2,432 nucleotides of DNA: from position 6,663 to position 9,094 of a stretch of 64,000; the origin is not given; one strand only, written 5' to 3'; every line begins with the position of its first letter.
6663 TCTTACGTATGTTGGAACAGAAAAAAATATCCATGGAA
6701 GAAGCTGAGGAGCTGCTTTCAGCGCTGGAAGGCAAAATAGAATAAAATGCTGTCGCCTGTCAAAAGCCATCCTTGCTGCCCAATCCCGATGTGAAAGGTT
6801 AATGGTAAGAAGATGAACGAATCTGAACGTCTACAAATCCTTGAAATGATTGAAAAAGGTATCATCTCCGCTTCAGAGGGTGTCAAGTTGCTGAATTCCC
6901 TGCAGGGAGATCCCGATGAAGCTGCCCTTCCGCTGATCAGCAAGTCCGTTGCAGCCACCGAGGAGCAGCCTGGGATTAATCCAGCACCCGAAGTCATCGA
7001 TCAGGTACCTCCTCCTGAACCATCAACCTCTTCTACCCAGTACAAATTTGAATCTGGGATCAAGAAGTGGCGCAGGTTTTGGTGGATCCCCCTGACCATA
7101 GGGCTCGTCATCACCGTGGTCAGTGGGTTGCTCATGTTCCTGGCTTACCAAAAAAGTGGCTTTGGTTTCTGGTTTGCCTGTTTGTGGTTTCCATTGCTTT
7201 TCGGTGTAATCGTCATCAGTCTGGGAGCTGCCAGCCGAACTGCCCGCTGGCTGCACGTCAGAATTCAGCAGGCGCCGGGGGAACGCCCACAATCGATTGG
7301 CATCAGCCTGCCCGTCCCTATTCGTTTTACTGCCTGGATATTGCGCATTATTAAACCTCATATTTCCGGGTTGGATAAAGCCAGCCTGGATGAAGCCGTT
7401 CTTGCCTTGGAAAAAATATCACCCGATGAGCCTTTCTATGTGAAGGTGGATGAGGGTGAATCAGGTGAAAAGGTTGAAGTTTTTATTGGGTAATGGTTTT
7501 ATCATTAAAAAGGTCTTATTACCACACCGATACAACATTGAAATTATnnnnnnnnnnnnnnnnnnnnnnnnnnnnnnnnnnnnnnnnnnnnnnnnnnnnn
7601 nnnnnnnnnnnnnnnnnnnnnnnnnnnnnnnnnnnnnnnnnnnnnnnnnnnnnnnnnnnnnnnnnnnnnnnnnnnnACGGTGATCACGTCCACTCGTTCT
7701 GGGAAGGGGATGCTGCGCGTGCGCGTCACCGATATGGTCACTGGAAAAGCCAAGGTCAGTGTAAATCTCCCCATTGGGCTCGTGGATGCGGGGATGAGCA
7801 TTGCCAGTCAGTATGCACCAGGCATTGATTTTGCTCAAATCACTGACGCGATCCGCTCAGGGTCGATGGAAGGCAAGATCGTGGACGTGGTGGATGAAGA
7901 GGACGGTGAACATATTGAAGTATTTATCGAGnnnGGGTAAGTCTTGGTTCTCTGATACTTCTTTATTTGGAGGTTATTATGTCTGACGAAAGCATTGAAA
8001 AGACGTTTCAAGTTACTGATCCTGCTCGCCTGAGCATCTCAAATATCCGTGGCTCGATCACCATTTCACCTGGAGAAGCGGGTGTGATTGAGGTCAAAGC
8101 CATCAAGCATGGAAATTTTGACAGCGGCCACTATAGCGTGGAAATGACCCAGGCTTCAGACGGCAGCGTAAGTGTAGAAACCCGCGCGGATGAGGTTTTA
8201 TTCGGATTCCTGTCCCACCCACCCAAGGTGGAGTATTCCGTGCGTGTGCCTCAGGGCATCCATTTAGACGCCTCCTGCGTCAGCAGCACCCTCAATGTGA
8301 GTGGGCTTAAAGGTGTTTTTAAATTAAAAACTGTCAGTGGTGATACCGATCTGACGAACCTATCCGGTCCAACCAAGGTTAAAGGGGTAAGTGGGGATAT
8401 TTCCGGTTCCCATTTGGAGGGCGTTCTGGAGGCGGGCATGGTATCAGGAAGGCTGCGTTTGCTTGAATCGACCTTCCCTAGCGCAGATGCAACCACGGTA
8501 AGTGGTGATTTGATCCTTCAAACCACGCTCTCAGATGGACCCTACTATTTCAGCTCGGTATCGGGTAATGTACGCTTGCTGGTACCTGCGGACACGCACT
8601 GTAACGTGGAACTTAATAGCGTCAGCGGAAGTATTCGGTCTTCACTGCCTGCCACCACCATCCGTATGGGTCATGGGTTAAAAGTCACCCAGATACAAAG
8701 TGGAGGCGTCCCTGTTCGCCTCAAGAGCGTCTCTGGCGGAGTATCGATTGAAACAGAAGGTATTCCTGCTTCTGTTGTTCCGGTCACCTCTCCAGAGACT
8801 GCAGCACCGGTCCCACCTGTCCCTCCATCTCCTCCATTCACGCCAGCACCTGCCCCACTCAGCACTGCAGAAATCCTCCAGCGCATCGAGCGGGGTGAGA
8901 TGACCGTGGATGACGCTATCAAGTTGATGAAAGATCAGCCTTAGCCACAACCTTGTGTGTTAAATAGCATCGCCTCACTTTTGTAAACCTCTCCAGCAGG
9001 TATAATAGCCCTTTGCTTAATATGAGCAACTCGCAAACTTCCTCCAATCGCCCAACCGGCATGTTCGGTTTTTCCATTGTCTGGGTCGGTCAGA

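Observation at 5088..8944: Five consecutive genes all carry the same ~25-aa helical motif, at the C-terminus in three and the N-terminus in two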

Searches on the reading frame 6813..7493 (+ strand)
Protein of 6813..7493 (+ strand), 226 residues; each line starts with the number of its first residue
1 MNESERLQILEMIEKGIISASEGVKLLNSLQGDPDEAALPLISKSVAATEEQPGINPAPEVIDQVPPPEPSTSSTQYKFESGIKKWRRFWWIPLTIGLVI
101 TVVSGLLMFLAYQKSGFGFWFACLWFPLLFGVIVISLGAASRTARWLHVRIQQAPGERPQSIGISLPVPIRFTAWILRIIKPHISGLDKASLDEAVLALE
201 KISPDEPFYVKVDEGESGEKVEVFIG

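Call 3: search_protein_families(library=pfam, proteins=[window:6813-7493:+], max_evalue=0.1)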
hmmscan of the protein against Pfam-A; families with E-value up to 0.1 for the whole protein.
window:6813-7493:+ (226 aa): 3 families
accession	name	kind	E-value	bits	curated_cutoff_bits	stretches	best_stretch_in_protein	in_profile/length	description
PF22746.1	SHOCT-like_DUF2089-C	-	2.6e-07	30.4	27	1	5-33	2-30/32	SHOCT-like domain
PF19779.4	DUF6264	-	0.0024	18.5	31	1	85-111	147-173/183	Family of unknown function (DUF6264)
PF06687.17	SUR7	-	0.0094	16.1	29.6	1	77-176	93-190/201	SUR7/PalI family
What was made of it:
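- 6813..7493 (+): P3: membrane-anchored paralogue of P4. N-terminal SHOCT-like hairpin (nt 6825-6902), acidic/Pro linker, two TM helices (aa 89-112 and 119-140; nt 7077-7148 and 7167-7232) flanked by K/R, and C-terminal domain X (aa ~158-226; nt 7284-7490). Both ends are predicted to be cytoplasmic. PF22746 30.4 bits (call 3).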

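Call 4: search_protein_families(library=ncbifam, proteins=[window:6813-7493:+], max_evalue=0.1)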
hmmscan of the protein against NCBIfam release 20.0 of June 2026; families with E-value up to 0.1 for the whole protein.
window:6813-7493:+ (226 aa): 1 family
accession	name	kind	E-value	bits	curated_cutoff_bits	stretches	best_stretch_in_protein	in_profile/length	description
NF038025.1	dapto_LiaX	exception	0.00098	17.9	350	1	1-50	1-48/512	daptomycin-sensing surface protein LiaX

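Call 73: search_protein_families(library=padloc, proteins=[window:6813-7493:+], max_evalue=0.01)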
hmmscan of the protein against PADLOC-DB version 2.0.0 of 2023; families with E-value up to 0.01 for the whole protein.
window:6813-7493:+ (226 aa): 0 families

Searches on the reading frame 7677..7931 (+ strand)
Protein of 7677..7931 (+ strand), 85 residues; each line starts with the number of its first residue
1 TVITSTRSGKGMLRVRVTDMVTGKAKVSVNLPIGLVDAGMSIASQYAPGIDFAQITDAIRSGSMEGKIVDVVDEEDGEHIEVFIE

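Call 32: search_protein_representatives(protein=window:7677-7931:+)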
Query: 85 residues. Proteins with E-value up to 0.001 (for the whole library): 532; up to 1e-10: 110; up to 1e-30: 0. The best 150 are listed.
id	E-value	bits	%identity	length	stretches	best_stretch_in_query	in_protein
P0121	2.9e-27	110.0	79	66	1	20-85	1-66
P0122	5.9e-26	105.8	68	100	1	9-85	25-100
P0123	5.0e-23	96.5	76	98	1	24-85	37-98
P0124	5.0e-21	90.2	58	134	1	6-85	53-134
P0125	8.3e-21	89.5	63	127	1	12-85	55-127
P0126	5.0e-20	87.0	59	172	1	10-85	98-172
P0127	1.2e-19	85.8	58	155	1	11-85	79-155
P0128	3.7e-19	84.2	59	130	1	12-85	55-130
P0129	6.9e-19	83.4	56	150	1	3-85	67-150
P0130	2.1e-18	81.8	62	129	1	7-85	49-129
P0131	2.6e-18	81.5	57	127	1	11-85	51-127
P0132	4.8e-17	77.5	55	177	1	12-85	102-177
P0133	5.6e-17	77.3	56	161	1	12-85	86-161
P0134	5.7e-17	77.3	57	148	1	8-85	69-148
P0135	9.0e-17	76.6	51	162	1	8-85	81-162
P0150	1.8e-14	69.4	49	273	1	11-85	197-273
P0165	3.3e-13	65.4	49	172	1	8-85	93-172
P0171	5.3e-13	64.7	49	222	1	9-85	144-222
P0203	1.7e-11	59.9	41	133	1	10-85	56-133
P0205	1.8e-11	59.8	41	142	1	10-85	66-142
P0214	3.4e-11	58.9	40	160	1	8-85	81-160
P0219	4.5e-11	58.6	40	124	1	4-85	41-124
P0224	6.4e-11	58.1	38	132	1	12-85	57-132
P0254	3.8e-10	55.6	37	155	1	6-85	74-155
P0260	5.6e-10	55.1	46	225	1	11-85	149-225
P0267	8.4e-10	54.5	36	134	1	10-84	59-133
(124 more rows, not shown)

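Call 44: find_encoding_contigs(protein=P0267, flank=6000, max_places=3)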
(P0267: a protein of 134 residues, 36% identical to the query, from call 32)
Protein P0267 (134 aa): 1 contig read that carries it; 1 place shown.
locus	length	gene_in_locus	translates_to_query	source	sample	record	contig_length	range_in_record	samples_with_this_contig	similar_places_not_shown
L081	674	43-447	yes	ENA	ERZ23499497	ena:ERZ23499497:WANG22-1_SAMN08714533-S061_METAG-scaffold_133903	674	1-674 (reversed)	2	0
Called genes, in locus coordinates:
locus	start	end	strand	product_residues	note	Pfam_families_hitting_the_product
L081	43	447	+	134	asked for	PF22746:SHOCT-like_DUF2089-C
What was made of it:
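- Tried and rejected: P0267 sits on a 674-nt contig with no context (call 44).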

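Call 45: find_encoding_contigs(protein=P0150, flank=6000, max_places=3)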
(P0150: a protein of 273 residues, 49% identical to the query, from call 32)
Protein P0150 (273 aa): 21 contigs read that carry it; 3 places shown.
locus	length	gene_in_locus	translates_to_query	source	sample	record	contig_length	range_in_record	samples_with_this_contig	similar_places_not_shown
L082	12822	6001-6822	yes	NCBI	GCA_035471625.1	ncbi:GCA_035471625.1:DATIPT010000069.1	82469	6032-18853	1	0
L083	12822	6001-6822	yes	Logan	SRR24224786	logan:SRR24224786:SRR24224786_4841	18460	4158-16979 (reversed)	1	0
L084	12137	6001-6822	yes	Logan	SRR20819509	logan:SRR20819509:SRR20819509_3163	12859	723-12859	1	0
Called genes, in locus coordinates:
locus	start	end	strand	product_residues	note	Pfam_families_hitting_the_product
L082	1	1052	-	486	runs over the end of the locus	PF13231:PMT_2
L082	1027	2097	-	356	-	PF00266:Aminotran_5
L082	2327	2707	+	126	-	PF22747:Zn_ribbon_DUF2089, PF09862:DUF2089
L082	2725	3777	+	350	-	PF13349:DUF4097 (weak), PF22746:SHOCT-like_DUF2089-C (weak)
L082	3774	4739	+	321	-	PF00583:Acetyltransf_1, PF13508:Acetyltransf_7, PF13673:Acetyltransf_10, PF08445:FR47 (weak)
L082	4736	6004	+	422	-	PF00083:Sugar_tr (faint), PF07690:MFS_1, PF12832:MFS_1_like, PF05977:MFS_3 (weak), PF07690:MFS_1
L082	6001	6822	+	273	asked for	PF22746:SHOCT-like_DUF2089-C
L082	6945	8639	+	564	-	PF27054:Beta_methylindole_red_C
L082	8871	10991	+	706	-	PF13185:GAF_2, PF01590:GAF, PF13492:GAF_3, PF01590:GAF, PF13185:GAF_2, PF13426:PAS_9, PF00512:HisKA, PF02518:HATPase_c, +2 more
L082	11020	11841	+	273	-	PF00753:Lactamase_B (weak)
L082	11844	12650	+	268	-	PF02527:GidB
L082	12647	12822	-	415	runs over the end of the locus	PF02463:SMC_N, PF13175:AAA_15, PF13476:AAA_23, PF13514:AAA_27 (faint)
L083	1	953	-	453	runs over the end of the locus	PF13231:PMT_2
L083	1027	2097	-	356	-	PF00266:Aminotran_5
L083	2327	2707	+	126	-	PF22747:Zn_ribbon_DUF2089, PF09862:DUF2089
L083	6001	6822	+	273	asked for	PF22746:SHOCT-like_DUF2089-C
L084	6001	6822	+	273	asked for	PF22746:SHOCT-like_DUF2089-C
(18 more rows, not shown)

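Call 46: list_cluster_members(proteins=[P0150, P0254, P0224, P0219, P0214, P0205, P0203, P0165, P0171, P0260])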
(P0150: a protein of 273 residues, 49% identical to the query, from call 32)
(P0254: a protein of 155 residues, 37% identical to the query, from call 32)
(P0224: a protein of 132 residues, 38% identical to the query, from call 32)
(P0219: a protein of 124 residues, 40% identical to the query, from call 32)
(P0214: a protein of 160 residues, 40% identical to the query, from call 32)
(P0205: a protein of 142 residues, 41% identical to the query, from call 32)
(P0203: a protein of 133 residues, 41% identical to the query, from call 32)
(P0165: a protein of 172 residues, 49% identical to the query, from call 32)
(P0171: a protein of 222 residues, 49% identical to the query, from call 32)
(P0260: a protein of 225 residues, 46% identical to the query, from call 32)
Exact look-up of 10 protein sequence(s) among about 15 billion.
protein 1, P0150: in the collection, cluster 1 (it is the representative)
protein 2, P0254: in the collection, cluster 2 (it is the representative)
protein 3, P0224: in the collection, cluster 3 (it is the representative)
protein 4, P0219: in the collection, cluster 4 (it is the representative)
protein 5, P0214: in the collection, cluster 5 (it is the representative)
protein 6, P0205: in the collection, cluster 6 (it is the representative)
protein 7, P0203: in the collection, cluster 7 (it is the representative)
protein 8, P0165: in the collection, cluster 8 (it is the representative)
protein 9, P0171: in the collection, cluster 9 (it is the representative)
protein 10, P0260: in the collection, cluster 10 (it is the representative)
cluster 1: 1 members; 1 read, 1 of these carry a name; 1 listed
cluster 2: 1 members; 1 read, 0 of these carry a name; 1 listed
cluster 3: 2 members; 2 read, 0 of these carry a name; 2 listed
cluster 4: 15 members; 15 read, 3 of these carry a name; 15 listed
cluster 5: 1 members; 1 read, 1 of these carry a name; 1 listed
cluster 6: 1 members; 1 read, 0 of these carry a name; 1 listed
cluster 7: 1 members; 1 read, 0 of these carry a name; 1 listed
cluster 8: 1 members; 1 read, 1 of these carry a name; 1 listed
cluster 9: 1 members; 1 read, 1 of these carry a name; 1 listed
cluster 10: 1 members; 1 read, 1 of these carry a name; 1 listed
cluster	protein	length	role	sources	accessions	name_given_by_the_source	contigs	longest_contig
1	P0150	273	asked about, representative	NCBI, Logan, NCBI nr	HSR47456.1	MAG TPA: hypothetical protein VLL77_05655 [Anaerolineales bacterium] | hypothetical protein [Anaerolineales bacterium]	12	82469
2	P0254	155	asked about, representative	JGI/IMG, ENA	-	-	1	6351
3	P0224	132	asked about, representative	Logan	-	-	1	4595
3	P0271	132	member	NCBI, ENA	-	-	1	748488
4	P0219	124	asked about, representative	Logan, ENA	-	-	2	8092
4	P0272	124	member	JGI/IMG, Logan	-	hypothetical protein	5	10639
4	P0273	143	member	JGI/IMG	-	hypothetical protein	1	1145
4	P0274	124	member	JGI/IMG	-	hypothetical protein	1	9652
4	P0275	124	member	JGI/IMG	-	-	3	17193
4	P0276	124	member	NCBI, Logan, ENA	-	-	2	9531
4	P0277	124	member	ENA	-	-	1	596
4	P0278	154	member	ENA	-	-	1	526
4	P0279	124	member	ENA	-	-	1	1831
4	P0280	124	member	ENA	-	-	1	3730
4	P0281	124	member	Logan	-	-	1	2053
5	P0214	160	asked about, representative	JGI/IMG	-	hypothetical protein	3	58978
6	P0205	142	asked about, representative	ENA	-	-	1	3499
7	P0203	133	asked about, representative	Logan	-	-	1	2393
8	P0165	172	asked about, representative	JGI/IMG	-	polyhydroxyalkanoate synthesis regulator phasin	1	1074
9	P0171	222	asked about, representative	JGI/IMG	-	hypothetical protein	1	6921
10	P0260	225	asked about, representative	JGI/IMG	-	hypothetical protein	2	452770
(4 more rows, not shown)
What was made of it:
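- Tried and rejected: Cluster names were mostly missing (call 46).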

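Call 47: find_encoding_contigs(protein=P0260, flank=6000, max_places=1)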
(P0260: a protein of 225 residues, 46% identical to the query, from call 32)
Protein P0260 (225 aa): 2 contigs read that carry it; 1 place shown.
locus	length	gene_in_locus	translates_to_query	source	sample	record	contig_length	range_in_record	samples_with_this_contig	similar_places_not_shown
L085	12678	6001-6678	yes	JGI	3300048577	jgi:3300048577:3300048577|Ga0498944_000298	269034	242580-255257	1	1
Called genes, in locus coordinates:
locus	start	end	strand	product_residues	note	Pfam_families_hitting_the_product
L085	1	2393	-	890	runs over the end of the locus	PF10060:DUF2298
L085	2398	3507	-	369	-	PF01168:Ala_racemase_N, PF14031:D-ser_dehydrat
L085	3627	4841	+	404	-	PF04055:Radical_SAM (weak), PF14520:HHH_5 (faint), PF12836:HHH_3 (weak)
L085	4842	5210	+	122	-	PF20114:DUF6504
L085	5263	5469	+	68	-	-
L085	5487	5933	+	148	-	PF22747:Zn_ribbon_DUF2089, PF09862:DUF2089, PF13556:HTH_30 (weak)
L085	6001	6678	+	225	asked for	PF22746:SHOCT-like_DUF2089-C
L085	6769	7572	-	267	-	PF12728:HTH_17, PF10114:PocR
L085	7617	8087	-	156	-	PF01243:PNPOx_N, PF16242:Pyrid_ox_like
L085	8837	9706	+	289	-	PF01418:HTH_6, PF01380:SIS, PF13580:SIS_2 (weak)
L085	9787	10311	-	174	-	PF06172:Cupin_5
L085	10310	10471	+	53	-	-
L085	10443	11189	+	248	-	PF01411:tRNA-synt_2c, PF07973:tRNA_SAD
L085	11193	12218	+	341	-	PF01636:APH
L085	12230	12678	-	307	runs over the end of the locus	PF00126:HTH_1, PF03466:LysR_substrate, PF12727:PBP_like (weak)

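Call 48: find_encoding_contigs(protein=P0214, flank=6000, max_places=1)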
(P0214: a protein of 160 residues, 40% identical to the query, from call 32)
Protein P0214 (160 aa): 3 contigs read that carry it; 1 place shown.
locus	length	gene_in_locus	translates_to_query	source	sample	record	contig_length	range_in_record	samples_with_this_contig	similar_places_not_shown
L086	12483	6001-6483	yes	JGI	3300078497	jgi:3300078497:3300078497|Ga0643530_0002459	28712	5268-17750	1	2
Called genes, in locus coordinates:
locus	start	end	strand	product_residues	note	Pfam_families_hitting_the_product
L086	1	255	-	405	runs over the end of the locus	PF13439:Glyco_transf_4, PF13579:Glyco_trans_4_4, PF00534:Glycos_transf_1, PF13692:Glyco_trans_1_4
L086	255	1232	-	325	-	PF02153:PDH_N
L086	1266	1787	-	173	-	PF01966:HD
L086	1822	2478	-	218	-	PF02163:Peptidase_M50 (weak)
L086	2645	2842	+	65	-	PF06107:DUF951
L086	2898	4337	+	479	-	PF13506:Glyco_transf_21, PF00535:Glycos_transf_2, PF13641:Glyco_tranf_2_3, PF13632:Glyco_trans_2_3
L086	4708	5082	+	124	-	PF22747:Zn_ribbon_DUF2089, PF09862:DUF2089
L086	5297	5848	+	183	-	-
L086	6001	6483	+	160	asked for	PF22746:SHOCT-like_DUF2089-C (weak)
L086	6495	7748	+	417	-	PF22746:SHOCT-like_DUF2089-C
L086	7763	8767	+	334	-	PF03215:Rad17 (faint), PF13476:AAA_23 (weak), PF13555:AAA_29 (faint), PF00005:ABC_tran, PF13304:AAA_21 (weak), PF13732:DrrA1-3_C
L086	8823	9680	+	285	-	PF01061:ABC2_membrane, PF12698:ABC2_membrane_3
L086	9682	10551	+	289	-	PF01061:ABC2_membrane, PF12730:ABC2_membrane_4 (weak), PF12698:ABC2_membrane_3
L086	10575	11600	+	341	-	PF00583:Acetyltransf_1, PF13302:Acetyltransf_3 (weak), PF13673:Acetyltransf_10, PF08445:FR47, PF13508:Acetyltransf_7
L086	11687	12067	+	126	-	PF22746:SHOCT-like_DUF2089-C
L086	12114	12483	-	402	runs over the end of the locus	PF13176:TPR_7 (faint), PF14938:SNAP (faint), PF17874:TPR_MalT (weak), PF00515:TPR_1 (faint), PF07719:TPR_2 (faint), PF13424:TPR_12 (weak), PF17874:TPR_MalT (weak), PF13424:TPR_12, +2 more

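Call 49: find_encoding_contigs(protein=P0271, flank=6000, max_places=1)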
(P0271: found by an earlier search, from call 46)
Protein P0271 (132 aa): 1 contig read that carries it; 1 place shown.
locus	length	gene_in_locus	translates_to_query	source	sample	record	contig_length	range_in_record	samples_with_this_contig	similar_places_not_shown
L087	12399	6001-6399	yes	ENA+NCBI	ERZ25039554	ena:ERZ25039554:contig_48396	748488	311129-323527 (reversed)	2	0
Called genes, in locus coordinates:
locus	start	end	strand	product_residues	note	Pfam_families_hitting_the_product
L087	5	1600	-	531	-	PF27792:CHIM_prot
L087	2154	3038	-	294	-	PF01757:Acyl_transf_3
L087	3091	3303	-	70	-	-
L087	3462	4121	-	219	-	PF00072:Response_reg, PF00196:GerE, PF08281:Sigma70_r4_2 (weak)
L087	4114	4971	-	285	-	PF07730:HisKA_3, PF02518:HATPase_c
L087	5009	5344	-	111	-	-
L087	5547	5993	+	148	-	PF22747:Zn_ribbon_DUF2089, PF09862:DUF2089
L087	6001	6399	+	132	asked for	PF22746:SHOCT-like_DUF2089-C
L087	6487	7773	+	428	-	PF05977:MFS_3, PF07690:MFS_1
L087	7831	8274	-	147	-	PF00571:CBS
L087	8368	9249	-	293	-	PF02567:PhzC-PhzF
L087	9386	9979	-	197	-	-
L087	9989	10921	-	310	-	PF00291:PALP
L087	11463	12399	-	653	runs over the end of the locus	PF00330:Aconitase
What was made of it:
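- L087 has P1 -> P4-like -> MFS (calls 47, 49).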

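Call 72: search_protein_families(library=pfam, proteins=[L086:5297-5848:+, L086:6495-7748:+, L086:11687-12067:+], max_evalue=0.01)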
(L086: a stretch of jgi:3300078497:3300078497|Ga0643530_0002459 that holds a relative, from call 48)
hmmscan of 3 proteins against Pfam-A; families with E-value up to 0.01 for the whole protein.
L086:5297-5848:+ (183 aa): 0 families

L086:6495-7748:+ (417 aa): 1 family
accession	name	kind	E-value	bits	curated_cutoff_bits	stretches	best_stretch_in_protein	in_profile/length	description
PF22746.1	SHOCT-like_DUF2089-C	-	1.7e-08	34.2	27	1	389-416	1-28/32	SHOCT-like domain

L086:11687-12067:+ (126 aa): 1 family
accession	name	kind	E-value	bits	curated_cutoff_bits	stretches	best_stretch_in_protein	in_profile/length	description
PF22746.1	SHOCT-like_DUF2089-C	-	1.5e-12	47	27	1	5-34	1-30/32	SHOCT-like domain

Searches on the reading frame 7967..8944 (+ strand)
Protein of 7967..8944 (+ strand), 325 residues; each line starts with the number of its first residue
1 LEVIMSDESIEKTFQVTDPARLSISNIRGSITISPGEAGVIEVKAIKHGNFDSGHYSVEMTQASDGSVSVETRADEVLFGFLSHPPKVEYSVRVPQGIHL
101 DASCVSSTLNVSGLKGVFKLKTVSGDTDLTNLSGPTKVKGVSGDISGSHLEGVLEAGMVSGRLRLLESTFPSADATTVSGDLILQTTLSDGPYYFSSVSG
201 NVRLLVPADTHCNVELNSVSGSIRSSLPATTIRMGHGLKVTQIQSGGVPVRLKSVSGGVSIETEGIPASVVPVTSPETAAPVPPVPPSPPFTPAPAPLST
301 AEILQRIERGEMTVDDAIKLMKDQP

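Call 3: search_protein_families(library=pfam, proteins=[window:7967-8944:+], max_evalue=0.1)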
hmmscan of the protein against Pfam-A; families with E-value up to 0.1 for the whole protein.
window:7967-8944:+ (325 aa): 4 families
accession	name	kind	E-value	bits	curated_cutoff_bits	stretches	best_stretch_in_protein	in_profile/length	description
PF13349.12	DUF4097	-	1.7e-17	64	22.9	1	21-261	3-246/247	Toastrack DUF4097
PF22746.1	SHOCT-like_DUF2089-C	-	0.0062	16.6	27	1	302-322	5-25/32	SHOCT-like domain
PF02609.21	Exonuc_VII_S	-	0.065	13.7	24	0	302-322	10-30/52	Exonuclease VII small subunit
PF09922.15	LiaF-like_C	-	0.069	13.5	29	0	196-224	45-73/114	Cell wall-active antibiotics response LiaF, C-terminal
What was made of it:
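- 7979..8944 (+): P5: accessory Toastrack (DUF4097) protein with a Pro-rich linker and a weak C-terminal SHOCT-like hairpin (nt 8864-8932). No TM segment. PF13349 64 bits and PF22746 16.6 bits (call 3).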

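Call 4: search_protein_families(library=ncbifam, proteins=[window:7967-8944:+], max_evalue=0.1)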
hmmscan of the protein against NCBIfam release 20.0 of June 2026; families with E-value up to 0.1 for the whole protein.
window:7967-8944:+ (325 aa): 3 families
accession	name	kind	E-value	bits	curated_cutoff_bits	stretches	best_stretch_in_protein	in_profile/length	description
NF049997.1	LiaG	equivalog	3e-10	39.8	285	1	69-261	87-286/286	LiaG family protein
NF038025.1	dapto_LiaX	exception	1.4e-05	24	350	1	120-231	341-452/512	daptomycin-sensing surface protein LiaX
NF040535.1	LiaF_C_term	equivalog_domain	0.015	15.4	57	1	195-226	31-62/103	cell wall-active antibiotics response protein LiaF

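Call 19: search_solved_structures(query=window:7979-8944:+, max_evalue=1, show_alignments=1)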
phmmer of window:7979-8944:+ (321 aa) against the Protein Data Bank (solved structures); distinct sequences matched with E-value up to 1: 1.
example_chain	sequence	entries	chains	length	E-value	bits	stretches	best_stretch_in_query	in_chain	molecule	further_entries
7y9n_A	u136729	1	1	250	0.0044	19.7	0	211-269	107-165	Spike protein S2',5HB-H2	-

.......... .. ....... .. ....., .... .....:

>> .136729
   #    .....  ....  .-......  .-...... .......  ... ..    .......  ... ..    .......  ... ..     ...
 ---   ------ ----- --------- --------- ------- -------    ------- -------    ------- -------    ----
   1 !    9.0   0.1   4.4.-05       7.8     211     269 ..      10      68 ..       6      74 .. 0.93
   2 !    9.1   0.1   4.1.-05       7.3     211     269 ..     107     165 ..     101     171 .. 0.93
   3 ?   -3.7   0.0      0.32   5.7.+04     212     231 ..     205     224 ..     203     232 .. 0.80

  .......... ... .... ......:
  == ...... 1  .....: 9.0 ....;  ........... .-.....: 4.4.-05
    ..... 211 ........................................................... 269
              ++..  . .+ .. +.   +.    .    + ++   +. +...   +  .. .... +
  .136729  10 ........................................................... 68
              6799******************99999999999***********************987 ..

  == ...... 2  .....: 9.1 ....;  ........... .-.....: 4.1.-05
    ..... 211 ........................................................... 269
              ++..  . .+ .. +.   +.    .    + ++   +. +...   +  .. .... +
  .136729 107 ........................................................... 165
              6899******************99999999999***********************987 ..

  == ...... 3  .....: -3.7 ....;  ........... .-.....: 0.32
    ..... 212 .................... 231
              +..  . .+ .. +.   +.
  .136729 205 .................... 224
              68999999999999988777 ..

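Call 73: search_protein_families(library=padloc, proteins=[window:7979-8944:+], max_evalue=0.01)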
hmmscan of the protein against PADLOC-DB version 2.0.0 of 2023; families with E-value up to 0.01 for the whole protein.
window:7979-8944:+ (321 aa): 0 families
